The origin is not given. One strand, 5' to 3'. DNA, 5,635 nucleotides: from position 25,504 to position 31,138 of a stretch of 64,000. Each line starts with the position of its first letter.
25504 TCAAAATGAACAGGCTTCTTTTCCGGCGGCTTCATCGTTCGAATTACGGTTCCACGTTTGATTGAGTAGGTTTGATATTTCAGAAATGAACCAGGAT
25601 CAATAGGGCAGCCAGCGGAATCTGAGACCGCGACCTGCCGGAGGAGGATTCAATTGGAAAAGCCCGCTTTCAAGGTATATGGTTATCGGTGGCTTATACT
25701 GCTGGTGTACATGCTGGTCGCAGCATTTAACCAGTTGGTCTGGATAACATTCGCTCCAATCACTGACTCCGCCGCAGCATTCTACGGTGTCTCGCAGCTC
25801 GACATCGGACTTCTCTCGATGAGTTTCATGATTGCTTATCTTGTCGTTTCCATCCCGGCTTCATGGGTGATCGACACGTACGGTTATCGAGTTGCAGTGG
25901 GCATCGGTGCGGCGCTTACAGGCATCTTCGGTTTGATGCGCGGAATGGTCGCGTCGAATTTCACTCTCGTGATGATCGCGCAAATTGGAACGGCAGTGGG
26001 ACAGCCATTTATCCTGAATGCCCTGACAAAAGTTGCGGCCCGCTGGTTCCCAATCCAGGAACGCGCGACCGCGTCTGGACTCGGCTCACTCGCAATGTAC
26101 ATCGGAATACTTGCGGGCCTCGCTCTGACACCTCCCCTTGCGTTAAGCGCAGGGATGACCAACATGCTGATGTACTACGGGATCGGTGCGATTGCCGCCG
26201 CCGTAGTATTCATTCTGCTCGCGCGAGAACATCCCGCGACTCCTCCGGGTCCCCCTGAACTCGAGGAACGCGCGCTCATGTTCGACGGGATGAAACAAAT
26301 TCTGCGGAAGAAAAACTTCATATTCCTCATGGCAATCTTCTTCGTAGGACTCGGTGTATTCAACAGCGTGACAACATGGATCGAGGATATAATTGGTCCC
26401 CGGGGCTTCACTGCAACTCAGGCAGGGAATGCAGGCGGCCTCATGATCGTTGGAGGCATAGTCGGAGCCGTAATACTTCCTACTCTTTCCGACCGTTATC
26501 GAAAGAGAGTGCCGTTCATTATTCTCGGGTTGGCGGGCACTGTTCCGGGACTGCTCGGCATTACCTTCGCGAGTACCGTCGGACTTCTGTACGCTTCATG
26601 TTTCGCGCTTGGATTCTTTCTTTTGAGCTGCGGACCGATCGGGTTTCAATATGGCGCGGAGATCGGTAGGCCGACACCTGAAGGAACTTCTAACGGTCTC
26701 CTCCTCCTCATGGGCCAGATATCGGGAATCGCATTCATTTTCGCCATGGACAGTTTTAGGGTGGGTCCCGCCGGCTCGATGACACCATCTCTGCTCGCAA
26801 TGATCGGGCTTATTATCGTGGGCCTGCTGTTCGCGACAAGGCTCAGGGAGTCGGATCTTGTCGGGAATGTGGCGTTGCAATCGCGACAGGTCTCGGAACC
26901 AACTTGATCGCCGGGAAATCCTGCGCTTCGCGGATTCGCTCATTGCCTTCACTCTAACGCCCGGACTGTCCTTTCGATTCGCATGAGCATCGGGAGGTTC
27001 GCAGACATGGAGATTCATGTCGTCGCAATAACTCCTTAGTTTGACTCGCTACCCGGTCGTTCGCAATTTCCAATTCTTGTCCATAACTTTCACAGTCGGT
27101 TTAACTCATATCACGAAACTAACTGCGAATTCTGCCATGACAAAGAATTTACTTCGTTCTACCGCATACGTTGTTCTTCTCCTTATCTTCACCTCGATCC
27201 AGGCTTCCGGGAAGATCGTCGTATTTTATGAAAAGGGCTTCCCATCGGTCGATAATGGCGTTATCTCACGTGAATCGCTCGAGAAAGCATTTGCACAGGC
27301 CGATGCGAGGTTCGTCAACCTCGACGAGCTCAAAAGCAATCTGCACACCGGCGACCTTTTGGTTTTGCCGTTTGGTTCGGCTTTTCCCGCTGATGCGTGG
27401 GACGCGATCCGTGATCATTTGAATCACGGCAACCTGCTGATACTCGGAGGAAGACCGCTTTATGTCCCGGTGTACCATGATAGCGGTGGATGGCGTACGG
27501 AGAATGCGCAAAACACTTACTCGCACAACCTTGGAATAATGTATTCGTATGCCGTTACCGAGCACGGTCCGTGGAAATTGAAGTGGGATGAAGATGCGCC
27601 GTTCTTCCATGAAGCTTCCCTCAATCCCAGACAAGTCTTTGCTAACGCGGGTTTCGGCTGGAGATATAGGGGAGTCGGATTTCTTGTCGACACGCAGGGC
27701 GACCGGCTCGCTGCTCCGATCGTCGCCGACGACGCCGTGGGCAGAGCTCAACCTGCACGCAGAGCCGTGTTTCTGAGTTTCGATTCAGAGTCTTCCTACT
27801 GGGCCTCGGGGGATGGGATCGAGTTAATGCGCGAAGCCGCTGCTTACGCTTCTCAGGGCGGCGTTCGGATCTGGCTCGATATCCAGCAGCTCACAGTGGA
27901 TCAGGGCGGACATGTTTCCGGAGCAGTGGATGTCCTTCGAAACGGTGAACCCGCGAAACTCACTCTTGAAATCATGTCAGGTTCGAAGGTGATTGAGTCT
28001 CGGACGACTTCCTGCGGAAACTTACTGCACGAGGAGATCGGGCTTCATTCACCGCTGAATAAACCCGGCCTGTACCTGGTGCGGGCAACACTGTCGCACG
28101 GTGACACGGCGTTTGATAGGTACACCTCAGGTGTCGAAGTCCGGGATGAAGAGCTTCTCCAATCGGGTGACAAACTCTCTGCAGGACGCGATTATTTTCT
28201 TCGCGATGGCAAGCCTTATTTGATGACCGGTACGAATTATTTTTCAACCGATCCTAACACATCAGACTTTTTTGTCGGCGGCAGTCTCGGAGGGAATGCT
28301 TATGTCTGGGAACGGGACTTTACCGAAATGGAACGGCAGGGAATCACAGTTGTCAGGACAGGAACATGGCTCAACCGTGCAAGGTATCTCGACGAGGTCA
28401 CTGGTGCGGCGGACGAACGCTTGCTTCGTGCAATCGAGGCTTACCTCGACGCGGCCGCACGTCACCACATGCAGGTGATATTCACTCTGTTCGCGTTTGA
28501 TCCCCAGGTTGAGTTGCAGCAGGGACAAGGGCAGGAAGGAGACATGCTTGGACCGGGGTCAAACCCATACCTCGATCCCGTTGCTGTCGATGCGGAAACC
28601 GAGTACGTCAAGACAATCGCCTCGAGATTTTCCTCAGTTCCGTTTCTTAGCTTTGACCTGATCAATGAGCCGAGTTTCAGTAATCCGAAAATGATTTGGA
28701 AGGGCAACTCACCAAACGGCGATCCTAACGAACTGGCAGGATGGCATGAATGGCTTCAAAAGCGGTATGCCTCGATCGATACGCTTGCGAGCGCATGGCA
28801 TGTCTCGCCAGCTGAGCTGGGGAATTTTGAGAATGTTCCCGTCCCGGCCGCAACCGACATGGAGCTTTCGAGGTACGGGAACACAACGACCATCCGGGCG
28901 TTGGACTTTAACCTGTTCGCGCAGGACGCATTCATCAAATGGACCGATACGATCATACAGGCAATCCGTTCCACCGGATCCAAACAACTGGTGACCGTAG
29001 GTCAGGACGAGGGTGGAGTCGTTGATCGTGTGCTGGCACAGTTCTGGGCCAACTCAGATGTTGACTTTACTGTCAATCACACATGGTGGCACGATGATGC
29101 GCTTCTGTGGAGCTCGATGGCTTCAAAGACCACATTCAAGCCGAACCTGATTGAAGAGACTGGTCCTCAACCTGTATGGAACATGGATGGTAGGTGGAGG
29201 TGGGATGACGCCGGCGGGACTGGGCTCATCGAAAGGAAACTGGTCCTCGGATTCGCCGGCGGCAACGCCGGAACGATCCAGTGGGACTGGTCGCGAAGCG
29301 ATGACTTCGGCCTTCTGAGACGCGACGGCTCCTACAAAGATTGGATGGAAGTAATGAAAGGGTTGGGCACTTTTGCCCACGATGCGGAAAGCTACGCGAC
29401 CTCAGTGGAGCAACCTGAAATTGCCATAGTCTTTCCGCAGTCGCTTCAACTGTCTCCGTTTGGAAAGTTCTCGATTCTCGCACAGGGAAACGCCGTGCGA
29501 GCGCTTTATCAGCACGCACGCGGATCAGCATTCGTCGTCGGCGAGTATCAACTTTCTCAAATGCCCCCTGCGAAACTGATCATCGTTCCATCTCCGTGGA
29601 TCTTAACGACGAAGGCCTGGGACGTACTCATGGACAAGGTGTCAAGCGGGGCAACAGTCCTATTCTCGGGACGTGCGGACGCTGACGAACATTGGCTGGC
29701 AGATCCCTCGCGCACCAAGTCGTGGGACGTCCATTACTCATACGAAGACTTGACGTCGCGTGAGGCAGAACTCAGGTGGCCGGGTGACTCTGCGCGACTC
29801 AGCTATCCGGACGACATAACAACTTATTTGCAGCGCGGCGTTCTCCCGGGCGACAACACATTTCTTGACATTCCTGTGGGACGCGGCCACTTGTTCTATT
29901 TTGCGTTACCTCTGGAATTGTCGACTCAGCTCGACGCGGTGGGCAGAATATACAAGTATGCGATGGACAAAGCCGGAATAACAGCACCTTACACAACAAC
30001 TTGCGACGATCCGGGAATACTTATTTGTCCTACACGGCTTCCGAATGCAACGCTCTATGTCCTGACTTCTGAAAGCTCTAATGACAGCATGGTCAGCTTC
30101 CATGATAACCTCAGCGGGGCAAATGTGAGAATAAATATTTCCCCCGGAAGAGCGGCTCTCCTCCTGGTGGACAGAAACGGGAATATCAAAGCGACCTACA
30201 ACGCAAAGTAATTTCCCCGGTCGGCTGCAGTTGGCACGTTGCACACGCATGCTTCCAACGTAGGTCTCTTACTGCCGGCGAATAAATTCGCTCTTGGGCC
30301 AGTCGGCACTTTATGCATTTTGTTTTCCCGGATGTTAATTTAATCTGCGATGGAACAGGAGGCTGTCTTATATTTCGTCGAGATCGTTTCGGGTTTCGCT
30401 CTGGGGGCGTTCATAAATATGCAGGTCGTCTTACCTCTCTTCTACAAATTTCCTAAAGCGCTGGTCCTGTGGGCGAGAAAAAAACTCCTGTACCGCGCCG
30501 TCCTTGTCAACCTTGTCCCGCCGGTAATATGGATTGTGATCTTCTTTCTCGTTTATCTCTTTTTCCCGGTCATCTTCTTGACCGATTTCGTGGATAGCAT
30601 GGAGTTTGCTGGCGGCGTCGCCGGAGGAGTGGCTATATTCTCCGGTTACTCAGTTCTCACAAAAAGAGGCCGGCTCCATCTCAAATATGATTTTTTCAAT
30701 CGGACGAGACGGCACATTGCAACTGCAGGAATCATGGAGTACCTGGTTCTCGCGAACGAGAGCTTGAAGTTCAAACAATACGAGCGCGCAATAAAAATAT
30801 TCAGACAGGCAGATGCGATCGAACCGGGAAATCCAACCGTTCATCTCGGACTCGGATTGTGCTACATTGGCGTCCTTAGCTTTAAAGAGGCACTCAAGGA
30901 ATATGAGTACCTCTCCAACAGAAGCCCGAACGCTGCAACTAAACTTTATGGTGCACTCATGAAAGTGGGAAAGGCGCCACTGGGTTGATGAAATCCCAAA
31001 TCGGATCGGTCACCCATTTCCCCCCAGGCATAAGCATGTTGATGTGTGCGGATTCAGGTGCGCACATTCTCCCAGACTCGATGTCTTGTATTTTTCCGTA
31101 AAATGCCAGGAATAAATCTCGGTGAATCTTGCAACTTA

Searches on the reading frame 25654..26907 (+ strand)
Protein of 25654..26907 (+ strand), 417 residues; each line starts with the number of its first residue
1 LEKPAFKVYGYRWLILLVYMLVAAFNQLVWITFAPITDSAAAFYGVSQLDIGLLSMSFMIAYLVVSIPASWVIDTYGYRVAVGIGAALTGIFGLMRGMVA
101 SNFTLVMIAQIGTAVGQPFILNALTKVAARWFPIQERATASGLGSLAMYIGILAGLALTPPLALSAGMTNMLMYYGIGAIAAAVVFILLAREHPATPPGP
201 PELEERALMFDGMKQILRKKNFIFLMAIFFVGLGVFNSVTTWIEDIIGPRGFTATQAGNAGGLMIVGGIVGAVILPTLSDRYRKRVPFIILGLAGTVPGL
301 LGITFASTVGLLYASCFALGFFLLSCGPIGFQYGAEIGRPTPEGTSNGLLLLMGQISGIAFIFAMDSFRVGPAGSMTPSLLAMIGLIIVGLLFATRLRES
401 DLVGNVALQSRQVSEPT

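Call 46: search_protein_families(library=pfam, max_evalue=0.01, proteins=[window:25654-26907:+])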
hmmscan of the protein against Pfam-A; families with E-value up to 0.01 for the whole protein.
window:25654-26907:+ (417 aa): 1 family
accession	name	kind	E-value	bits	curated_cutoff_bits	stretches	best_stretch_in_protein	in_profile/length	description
PF07690.21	MFS_1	-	5.1e-36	124.7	33.4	1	20-360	2-345/347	Major Facilitator Superfamily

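Call 47: search_protein_families(library=ncbifam, max_evalue=0.01, proteins=[window:25654-26907:+])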
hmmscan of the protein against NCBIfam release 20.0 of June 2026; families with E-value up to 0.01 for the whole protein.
window:25654-26907:+ (417 aa): 14 families
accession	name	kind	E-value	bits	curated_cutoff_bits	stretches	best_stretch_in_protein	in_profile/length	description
TIGR00903.1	2A0129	subfamily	1e-26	94.1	391.85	1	27-287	4-258/368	MFS transporter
TIGR00881.1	2A0104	subfamily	1.8e-16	60.2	407.75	1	41-360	22-361/379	phosphoglycerate transporter protein PgtP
TIGR00893.1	2A0114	subfamily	2.2e-14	53.2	395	1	45-393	25-394/399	D-galactonate transporter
TIGR00896.1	CynX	subfamily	9.7e-12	44.6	406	1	17-312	2-289/355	CynX/NimT family MFS transporter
TIGR00894.1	2A0114euk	subfamily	8.3e-10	37.8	626.45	1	47-198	74-227/465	Na(+)-dependent inorganic phosphate cotransporter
NF008586.0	PRK11551.1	equivalog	1.2e-09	37.6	410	1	40-354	41-353/406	3-(3-hydroxy-phenyl)propionate transporter MhpT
TIGR00895.1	2A0115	subfamily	2.2e-08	33.5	418.55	1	210-348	240-377/398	aromatic acid/H+ symport family MFS transporter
NF007256.0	PRK09705.1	subfamily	2.5e-08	33.3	312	1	14-320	9-305/393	cyanate transporter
NF049980.1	SfMCT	equivalog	8.8e-08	31.2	320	1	12-320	1-313/378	L-lactate MFS transporter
NF000043.1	tet_MFS_P_a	exception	7.9e-07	28.2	750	1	47-224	40-218/420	tetracycline efflux MFS transporter TetA(P)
TIGR00900.1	2A0121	subfamily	1.7e-05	24.4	319.6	1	170-322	157-313/364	H+ Antiporter protein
NF008661.1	PRK11663.1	subfamily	0.00012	21.2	564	1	14-353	31-388/439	MFS transporter family glucose-6-phosphate receptor UhpC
TIGR00886.1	2A0108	subfamily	0.00026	20.2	311.7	1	23-242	12-247/368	NarK family nitrate/nitrite MFS transporter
TIGR00880.1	2_A_01_02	superfamily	0.001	19.2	131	1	56-191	5-136/141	multidrug resistance protein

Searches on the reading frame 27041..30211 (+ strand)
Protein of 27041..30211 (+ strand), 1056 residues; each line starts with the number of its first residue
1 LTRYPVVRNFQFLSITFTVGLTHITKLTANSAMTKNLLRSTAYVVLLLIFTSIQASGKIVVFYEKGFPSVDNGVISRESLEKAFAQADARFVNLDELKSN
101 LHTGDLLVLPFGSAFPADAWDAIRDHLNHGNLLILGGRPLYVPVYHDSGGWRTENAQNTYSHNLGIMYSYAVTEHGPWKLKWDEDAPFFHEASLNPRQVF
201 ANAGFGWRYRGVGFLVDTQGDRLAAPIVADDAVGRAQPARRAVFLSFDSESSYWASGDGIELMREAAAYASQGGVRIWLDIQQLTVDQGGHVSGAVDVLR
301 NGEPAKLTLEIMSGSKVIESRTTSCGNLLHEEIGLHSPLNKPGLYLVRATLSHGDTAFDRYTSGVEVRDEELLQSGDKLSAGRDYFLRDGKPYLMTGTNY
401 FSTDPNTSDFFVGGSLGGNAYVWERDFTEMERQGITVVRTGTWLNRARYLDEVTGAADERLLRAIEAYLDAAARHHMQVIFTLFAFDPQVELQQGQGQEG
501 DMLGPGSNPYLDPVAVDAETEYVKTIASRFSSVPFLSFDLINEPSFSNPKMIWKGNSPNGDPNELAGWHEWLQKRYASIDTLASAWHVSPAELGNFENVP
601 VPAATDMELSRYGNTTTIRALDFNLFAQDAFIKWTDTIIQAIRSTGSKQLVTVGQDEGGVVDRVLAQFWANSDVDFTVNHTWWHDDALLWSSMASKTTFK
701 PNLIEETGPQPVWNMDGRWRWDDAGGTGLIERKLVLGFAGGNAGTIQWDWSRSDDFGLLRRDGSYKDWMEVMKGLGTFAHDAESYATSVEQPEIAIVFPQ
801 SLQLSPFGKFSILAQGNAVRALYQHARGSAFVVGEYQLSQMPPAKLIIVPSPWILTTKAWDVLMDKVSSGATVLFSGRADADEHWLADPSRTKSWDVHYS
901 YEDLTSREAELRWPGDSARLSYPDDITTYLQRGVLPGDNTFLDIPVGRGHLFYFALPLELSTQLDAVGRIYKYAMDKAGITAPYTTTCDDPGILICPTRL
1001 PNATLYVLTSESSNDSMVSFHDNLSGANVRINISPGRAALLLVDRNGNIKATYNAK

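Call 46: search_protein_families(library=pfam, max_evalue=0.01, proteins=[window:27041-30211:+])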
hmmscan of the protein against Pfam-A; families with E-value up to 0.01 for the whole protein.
window:27041-30211:+ (1056 aa): 2 families
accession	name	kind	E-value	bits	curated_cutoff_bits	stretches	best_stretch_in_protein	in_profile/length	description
PF00150.24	Cellulase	-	8.1e-09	35.8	23.5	1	418-553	18-139/272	Cellulase (glycosyl hydrolase family 5)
PF02449.21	Glyco_hydro_42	-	9e-09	35.6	21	1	566-716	152-297/376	Beta-galactosidase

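Call 47: search_protein_families(library=ncbifam, max_evalue=0.01, proteins=[window:27041-30211:+])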
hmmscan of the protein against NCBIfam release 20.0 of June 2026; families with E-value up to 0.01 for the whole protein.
window:27041-30211:+ (1056 aa): 0 families

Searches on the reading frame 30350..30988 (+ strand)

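Call 46: search_protein_families(library=pfam, max_evalue=0.01, proteins=[window:30350-30988:+])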
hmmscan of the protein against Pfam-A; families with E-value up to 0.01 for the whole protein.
window:30350-30988:+ (212 aa): 4 families
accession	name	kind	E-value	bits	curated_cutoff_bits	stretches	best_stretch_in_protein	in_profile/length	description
PF14559.12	TPR_19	-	5.2e-07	30.3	25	1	140-194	3-57/68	Tetratricopeptide repeat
PF13428.12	TPR_14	-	0.00023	22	23.5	1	131-169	4-42/44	Tetratricopeptide repeat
PF13414.12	TPR_11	-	0.00028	21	26.8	1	143-172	9-38/42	TPR repeat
PF07719.23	TPR_2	-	0.0027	18.2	27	0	133-159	6-32/34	Tetratricopeptide repeat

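Call 47: search_protein_families(library=ncbifam, max_evalue=0.01, proteins=[window:30350-30988:+])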
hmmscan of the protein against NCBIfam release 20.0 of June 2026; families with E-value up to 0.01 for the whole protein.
window:30350-30988:+ (212 aa): 5 families
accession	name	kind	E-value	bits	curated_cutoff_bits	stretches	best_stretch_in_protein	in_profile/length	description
NF040959.1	MamA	equivalog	0.00012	21.5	200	1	134-197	77-140/204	magnetosome protein MamA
TIGR02552.1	LcrH_SycD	equivalog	0.00043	20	104.8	1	137-184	61-108/136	SycD/LcrH family type III secretion system chaperone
NF052304.1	CdsG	equivalog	0.00074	19.7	170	1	145-194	25-74/133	CdsG family type III secretion system protein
TIGR02917.1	PEP_TPR_lipo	equivalog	0.0011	16.9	312.2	1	130-199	569-638/899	XrtA/PEP-CTERM system TPR-repeat protein PrsT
TIGR03939.1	PGA_TPR_OMP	equivalog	0.0064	14.7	366.65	1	142-196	100-154/800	poly-beta-1,6 N-acetyl-D-glucosamine export porin PgaA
